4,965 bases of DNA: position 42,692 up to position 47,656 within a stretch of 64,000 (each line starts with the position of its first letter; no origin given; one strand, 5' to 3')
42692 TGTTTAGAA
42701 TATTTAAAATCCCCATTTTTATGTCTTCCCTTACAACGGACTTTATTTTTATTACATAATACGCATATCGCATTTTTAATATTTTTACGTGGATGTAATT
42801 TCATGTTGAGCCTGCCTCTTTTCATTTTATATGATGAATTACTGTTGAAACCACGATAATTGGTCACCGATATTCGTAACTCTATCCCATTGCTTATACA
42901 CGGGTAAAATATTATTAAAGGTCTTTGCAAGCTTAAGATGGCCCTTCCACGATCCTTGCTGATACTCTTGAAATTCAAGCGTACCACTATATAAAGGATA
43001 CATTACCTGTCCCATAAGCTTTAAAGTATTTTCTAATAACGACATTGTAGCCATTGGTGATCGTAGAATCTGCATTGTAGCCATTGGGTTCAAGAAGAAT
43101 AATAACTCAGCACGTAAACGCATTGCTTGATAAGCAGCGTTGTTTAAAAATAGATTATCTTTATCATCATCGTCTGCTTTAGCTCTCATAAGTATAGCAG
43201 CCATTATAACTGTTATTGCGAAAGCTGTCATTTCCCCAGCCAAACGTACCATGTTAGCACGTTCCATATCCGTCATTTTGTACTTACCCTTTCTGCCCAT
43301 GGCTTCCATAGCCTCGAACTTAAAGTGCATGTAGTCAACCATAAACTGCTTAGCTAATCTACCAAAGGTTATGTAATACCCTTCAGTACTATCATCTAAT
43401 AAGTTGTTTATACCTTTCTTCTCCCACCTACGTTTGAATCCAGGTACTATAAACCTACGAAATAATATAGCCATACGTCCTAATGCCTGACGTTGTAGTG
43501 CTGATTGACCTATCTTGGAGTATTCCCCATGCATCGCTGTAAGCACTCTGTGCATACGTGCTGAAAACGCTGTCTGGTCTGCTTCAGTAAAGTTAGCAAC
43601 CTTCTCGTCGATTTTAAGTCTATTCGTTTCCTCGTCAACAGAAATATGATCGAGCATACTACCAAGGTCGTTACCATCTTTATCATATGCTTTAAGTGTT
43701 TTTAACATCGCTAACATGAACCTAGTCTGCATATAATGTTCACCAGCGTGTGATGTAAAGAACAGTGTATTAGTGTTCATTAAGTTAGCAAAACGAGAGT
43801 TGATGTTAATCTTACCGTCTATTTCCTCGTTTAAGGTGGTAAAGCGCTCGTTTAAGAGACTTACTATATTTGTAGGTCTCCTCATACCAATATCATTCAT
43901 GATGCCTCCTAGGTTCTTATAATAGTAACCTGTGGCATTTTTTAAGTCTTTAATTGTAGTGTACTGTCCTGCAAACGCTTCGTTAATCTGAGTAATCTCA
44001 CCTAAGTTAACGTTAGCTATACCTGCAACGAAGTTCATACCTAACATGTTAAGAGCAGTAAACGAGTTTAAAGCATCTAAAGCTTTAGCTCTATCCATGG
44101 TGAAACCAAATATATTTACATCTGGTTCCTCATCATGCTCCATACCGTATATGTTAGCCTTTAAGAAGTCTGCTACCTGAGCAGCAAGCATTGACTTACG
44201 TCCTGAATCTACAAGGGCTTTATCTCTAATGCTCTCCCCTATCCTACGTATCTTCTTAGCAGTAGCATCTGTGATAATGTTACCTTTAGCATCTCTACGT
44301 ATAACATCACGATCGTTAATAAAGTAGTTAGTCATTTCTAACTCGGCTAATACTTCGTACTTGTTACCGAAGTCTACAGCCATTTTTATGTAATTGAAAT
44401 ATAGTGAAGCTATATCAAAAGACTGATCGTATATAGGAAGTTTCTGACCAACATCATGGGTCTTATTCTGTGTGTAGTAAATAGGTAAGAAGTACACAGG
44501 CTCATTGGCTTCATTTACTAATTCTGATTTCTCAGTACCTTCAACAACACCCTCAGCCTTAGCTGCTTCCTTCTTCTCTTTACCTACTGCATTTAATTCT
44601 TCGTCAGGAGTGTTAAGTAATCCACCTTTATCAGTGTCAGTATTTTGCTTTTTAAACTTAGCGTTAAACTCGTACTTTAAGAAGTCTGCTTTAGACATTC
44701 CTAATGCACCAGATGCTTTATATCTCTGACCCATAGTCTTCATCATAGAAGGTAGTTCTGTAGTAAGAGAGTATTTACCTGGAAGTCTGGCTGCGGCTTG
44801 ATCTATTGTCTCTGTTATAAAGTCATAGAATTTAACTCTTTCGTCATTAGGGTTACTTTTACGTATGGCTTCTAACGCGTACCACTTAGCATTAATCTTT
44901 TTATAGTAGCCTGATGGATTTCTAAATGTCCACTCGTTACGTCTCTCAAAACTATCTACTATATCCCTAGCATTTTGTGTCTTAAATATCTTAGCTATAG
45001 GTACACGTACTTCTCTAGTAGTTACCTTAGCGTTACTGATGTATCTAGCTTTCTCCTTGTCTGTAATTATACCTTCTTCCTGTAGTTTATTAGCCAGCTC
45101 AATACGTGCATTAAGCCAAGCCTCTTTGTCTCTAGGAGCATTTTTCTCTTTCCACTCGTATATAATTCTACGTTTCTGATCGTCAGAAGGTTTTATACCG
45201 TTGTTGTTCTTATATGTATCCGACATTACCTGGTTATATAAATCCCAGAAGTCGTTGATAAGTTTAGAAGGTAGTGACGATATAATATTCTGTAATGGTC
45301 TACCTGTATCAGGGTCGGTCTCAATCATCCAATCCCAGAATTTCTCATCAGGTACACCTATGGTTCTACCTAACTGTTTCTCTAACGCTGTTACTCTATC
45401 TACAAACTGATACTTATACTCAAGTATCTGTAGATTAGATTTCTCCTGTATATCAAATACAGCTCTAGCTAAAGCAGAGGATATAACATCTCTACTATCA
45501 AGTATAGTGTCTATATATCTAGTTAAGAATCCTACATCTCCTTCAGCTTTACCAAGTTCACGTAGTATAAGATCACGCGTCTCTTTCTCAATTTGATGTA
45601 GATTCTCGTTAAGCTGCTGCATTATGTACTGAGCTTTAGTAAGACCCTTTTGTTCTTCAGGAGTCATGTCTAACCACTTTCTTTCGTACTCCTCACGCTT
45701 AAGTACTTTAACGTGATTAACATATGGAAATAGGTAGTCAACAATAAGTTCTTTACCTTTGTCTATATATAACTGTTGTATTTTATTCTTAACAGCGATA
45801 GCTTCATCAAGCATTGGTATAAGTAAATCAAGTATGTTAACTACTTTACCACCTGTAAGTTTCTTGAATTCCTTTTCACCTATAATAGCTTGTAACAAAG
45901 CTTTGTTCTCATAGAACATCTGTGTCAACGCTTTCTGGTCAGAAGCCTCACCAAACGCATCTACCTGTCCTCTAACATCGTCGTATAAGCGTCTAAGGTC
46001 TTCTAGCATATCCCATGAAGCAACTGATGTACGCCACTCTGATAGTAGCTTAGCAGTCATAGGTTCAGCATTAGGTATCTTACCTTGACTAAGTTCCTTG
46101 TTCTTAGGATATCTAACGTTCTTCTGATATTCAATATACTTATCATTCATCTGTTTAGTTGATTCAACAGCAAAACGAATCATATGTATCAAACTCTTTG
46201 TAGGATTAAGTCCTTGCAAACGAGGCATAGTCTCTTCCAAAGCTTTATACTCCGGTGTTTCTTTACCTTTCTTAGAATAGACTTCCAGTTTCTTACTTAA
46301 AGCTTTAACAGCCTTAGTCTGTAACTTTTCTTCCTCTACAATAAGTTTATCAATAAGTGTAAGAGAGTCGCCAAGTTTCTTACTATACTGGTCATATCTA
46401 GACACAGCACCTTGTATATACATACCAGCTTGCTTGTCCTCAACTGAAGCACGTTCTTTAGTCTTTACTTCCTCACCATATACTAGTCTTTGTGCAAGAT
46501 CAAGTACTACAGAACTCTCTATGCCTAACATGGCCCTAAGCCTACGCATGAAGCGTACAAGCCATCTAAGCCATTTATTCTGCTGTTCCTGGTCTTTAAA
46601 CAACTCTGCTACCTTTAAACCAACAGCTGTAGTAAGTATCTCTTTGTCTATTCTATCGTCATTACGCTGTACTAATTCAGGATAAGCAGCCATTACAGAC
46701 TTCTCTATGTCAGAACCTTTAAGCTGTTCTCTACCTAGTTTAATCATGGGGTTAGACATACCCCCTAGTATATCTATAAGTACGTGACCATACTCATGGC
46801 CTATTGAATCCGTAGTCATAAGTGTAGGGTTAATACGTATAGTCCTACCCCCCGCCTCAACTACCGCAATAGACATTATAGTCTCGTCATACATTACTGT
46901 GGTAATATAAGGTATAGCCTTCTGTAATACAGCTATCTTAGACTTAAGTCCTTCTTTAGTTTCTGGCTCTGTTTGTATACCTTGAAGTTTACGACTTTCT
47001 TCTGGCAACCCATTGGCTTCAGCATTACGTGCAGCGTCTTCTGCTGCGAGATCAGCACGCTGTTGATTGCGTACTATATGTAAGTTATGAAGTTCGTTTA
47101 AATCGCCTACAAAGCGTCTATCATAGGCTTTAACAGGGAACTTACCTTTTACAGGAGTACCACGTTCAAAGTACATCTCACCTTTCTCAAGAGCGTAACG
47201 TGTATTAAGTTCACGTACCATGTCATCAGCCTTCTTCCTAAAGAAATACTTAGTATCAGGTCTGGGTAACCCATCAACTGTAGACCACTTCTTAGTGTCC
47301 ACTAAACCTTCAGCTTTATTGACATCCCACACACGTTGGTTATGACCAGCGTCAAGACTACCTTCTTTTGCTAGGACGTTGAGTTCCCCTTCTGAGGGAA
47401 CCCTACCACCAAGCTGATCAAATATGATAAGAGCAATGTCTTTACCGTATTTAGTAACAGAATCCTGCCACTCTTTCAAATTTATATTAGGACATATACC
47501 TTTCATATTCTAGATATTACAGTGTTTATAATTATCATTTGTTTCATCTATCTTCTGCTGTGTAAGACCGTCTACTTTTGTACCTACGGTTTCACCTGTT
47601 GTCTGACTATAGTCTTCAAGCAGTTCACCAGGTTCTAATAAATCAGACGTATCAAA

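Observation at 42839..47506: The 1555-aa late protein carries an HEYGH zinc-peptidase motif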

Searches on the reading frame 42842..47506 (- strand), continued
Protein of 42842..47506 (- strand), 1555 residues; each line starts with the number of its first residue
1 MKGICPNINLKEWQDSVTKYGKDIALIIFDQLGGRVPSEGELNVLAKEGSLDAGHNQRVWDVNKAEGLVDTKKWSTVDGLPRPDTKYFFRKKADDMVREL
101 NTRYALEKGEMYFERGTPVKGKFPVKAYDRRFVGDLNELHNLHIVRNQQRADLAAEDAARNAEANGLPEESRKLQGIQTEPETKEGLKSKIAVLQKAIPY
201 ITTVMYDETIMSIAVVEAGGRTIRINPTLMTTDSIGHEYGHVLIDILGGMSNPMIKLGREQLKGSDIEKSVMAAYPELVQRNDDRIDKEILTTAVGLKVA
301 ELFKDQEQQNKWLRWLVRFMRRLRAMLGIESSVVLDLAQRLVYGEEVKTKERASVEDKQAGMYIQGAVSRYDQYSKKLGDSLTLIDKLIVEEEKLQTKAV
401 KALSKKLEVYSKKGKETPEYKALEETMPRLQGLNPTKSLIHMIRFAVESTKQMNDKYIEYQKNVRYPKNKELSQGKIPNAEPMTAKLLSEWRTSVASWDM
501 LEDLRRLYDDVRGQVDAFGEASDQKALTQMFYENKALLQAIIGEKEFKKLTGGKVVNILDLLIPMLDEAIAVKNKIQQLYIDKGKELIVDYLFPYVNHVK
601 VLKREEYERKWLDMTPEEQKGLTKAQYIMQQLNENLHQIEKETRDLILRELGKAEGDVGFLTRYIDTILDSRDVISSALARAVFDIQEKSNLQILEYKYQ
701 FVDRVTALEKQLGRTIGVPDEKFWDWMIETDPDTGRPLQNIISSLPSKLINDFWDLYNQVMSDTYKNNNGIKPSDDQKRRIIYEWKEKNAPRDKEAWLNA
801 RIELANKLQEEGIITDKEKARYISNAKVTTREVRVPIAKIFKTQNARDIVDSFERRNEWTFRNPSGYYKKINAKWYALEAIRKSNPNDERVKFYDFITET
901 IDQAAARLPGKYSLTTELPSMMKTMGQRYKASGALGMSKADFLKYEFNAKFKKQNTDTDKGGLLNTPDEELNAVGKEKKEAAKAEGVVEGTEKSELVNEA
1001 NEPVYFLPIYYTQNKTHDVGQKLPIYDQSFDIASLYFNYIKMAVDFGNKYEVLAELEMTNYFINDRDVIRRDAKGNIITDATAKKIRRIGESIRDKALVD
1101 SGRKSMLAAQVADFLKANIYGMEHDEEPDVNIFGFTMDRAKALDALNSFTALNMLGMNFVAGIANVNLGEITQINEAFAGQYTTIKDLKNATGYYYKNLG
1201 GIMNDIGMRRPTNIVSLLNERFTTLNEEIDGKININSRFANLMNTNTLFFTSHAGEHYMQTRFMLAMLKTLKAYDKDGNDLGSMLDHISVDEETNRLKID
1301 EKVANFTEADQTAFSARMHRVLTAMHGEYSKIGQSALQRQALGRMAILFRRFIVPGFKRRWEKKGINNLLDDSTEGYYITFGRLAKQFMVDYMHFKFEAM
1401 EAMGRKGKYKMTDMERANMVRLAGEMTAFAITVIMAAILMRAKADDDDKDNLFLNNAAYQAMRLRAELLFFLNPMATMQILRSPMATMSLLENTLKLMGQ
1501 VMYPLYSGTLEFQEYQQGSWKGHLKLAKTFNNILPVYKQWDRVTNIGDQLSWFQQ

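Call 75: get_annotated_region(hit=H6, flank=7000)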
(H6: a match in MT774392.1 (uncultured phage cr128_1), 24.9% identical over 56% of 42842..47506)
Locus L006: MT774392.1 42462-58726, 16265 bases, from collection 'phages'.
description: Uncultured phage cr128_1, complete genome.
organism: uncultured phage cr128_1 (NCBI taxid 2772076)
taxonomy: Viruses; Duplodnaviria; Heunggongvirae; Uroviricota; Caudoviricetes; Crassvirales; Steigviridae; Asinivirinae; Mahlunavirus; Mahlunavirus rarus
host: -; source: human feces; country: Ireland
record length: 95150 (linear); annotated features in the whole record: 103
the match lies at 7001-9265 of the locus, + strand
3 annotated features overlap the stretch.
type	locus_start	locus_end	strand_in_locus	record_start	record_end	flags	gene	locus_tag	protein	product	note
CDS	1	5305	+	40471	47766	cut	-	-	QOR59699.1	putative RNA polymerase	gp_25424; putative RNA polymerase [phiCrAss001]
CDS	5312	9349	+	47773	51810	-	-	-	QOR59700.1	putative RNA-polymerase subunit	gp_25425; putative RNA-polymerase subunit [phiCrAss001]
CDS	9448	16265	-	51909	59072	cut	-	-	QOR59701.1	putative RNA-polymerase subunit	gp_25426; putative RNA-polymerase subunit [phiCrAss001]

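Call 76: get_annotated_region(hit=H9, flank=7000)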
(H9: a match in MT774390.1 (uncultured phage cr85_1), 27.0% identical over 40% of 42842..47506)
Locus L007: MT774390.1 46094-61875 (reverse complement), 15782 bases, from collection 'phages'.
description: Uncultured phage cr85_1, complete genome.
organism: uncultured phage cr85_1 (NCBI taxid 2772074)
taxonomy: Viruses; Duplodnaviria; Heunggongvirae; Uroviricota; Caudoviricetes; Crassvirales; Steigviridae; Asinivirinae; Kahnovirus; Kahnovirus oralis
host: -; source: human feces; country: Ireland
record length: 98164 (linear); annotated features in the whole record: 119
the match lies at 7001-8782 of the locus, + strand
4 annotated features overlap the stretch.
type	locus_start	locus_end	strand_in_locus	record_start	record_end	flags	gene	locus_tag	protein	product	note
CDS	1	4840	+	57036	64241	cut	-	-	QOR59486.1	putative RNA polymerase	gp_24243; putative RNA polymerase [phiCrAss001]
CDS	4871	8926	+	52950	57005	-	-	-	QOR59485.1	putative RNA-polymerase subunit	gp_24242; putative RNA-polymerase subunit [phiCrAss001]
CDS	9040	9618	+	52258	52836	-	-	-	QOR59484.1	HNH endonuclease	gp_24241; HNH endonuclease [Lactobacillus phage phiAQ113]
CDS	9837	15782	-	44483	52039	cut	-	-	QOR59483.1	putative RNA-polymerase subunit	gp_24240; putative RNA-polymerase subunit [phiCrAss001]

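Call 77: get_annotated_region(hit=H12, flank=7000)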
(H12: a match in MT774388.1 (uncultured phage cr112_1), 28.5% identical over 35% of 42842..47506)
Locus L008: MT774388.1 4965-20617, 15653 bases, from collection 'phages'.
description: Uncultured phage cr112_1, complete genome.
organism: uncultured phage cr112_1 (NCBI taxid 2772072)
taxonomy: Viruses; Duplodnaviria; Heunggongvirae; Uroviricota; Caudoviricetes; Crassvirales; Steigviridae; Asinivirinae; Kehishuvirus; Kehishuvirus splanchnicus
host: -; source: human feces; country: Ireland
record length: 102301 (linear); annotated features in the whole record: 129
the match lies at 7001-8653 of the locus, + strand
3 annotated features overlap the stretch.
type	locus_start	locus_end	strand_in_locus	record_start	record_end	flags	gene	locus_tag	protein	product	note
CDS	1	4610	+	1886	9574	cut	-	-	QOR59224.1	putative RNA polymerase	gp_23359; putative RNA polymerase [phiCrAss001]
CDS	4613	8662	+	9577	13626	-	-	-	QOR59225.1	putative RNA-polymerase subunit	gp_23360; putative RNA-polymerase subunit [phiCrAss001]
CDS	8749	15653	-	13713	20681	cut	-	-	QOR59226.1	putative RNA-polymerase subunit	gp_23361; putative RNA-polymerase subunit [phiCrAss001]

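Call 84: find_encoding_contigs(protein=P0003, flank=10000, max_places=2)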
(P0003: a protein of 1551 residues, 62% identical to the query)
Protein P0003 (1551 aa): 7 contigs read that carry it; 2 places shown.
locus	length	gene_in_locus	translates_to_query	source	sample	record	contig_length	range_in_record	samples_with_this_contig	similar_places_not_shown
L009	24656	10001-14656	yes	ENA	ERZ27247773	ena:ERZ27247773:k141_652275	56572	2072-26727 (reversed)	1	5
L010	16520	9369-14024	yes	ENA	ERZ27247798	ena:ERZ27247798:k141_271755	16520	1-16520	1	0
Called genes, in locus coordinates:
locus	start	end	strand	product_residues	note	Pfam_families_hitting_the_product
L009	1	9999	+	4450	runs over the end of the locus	-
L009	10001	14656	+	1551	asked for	-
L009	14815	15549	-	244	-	-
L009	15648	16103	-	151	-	-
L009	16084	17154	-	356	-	PF12684:DUF3799 (weak), PF12705:PDDEXK_1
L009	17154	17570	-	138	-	PF06356:DUF1064 (weak)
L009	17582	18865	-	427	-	-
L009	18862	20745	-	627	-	-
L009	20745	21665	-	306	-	-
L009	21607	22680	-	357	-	-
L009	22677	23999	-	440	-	-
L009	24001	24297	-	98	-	-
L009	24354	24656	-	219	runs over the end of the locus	-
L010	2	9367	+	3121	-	?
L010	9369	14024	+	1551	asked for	-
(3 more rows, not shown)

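Call 85: find_encoding_contigs(protein=P0008, flank=10000, max_places=2)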
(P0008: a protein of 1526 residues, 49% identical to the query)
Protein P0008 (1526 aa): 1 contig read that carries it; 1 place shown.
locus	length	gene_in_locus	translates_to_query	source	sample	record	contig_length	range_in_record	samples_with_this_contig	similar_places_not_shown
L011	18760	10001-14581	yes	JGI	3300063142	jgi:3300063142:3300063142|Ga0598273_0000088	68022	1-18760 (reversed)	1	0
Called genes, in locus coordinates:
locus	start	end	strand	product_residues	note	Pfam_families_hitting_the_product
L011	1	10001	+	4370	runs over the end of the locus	-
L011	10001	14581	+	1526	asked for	-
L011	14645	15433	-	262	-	-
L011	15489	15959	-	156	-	-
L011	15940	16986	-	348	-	PF12684:DUF3799 (weak), PF12705:PDDEXK_1 (weak)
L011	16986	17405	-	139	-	PF06356:DUF1064 (weak)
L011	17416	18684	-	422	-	PF05343:Peptidase_M42 (weak)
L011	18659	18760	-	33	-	?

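Call 112: search_protein_families(library=pfam, proteins=[L002:13752-14504:-], max_evalue=1)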
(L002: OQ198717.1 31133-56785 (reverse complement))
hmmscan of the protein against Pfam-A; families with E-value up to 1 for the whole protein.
L002:13752-14504:- (251 aa): 2 families
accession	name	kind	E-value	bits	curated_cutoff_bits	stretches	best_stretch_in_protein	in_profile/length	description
PF18288.6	FAA_hydro_N_2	-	0.012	16.5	25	1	145-190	17-61/78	Fumarylacetoacetase N-terminal domain 2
PF19068.5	DUF5764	-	0.018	15.5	29.2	1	116-173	2-59/133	Family of unknown function (DUF5764)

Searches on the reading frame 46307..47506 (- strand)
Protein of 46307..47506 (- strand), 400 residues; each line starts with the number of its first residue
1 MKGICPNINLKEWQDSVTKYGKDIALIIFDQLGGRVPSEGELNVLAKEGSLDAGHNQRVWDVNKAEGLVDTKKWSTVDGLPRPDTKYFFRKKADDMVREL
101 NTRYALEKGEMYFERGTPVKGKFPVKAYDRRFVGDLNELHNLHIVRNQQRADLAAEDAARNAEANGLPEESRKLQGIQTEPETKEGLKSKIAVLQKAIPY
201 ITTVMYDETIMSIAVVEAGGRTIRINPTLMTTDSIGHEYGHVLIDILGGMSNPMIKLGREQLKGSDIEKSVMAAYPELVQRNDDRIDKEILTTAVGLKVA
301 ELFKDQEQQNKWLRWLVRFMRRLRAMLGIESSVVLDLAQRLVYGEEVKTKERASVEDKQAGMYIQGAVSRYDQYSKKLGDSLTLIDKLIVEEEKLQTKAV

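Call 15: search_dna_similar(query=window:46307-47506:-, collection=phages, mode=protein, max_rows=40, max_evalue=0.01)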
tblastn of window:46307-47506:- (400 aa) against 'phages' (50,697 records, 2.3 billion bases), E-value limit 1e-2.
No match.

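Call 35: predict_structure(alignment_id=A3)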
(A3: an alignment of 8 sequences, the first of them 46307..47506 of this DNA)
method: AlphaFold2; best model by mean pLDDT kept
length: 400 residues; sequences in the alignment: 8
mean_pLDDT: 62.1   pTM: 0.44
mean pLDDT of the five models: 62.1, 59.4, 57.4, 56.0, 56.0
residues with pLDDT >= 90: 0; 70-90: 137; 50-70: 165; < 50: 98
segments of 3 or more residues with pLDDT < 50: 132-179, 350-352, 363-390, 392-400
pLDDT, mean of each block of 10 residues (from residue 1): 69 83 80 73 74 65 65 62 64 77 64 76 69 46 42 47 39 43 65 73 70 58 66 68 67 69 75 69 74 75 69 65 52 64 61 48 40 36 41 41
secondary structure, 60 per line:
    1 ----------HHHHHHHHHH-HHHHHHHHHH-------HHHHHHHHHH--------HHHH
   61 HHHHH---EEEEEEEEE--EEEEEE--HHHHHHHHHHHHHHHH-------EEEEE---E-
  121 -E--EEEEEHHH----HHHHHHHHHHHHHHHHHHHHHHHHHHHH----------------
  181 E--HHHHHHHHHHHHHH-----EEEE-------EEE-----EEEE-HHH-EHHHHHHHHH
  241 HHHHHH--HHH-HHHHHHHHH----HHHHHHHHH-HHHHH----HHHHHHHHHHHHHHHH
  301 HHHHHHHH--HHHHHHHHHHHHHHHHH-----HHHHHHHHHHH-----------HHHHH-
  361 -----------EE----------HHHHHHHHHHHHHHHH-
elements in order: H11-20 H22-31 H39-48 H57-65 E69-77 E80-85 H88-103 E111-115 E125-129 H137-164 H184-197 E203-206 E214-216 E222-225 H232-246 H253-261 H266-274 H276-280 H285-308 H311-327 H333-343 H355-359 H384-399
